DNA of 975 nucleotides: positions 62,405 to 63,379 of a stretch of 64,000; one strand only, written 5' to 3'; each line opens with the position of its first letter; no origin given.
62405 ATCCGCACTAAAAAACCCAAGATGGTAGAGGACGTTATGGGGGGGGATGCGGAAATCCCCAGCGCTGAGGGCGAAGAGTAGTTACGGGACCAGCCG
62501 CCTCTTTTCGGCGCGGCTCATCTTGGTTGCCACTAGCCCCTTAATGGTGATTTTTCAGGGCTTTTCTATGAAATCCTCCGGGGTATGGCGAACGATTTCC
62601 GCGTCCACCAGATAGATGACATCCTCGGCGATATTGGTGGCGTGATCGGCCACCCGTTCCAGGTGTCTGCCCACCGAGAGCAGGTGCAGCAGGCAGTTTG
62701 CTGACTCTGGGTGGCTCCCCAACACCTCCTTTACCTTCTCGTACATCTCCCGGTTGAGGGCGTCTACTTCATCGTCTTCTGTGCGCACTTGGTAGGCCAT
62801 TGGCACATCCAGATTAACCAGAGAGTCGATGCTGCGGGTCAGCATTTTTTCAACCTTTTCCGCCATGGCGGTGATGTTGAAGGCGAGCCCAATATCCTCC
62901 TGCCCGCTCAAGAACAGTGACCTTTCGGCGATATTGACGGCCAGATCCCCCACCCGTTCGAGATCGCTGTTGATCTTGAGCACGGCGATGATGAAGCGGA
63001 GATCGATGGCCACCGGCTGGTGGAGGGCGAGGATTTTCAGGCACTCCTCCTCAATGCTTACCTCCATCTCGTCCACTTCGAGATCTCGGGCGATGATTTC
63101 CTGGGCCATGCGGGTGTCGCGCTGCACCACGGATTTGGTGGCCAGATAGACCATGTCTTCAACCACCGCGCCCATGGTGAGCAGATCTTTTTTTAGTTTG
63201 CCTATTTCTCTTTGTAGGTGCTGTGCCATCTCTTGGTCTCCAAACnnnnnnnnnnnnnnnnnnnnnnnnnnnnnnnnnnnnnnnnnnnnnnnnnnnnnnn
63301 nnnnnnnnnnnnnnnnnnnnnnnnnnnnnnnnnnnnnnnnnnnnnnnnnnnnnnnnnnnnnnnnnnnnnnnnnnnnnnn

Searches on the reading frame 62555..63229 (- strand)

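Call 7: search_protein_families(library=pfam, proteins=[window:62555-63229:-], max_evalue=0.001)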
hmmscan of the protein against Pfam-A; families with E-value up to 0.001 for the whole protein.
window:62555-63229:- (224 aa): 1 family
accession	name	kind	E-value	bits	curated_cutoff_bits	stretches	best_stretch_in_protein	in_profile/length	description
PF01895.24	PhoU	-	2.3e-49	166.1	23.5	2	17-103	2-88/89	PhoU domain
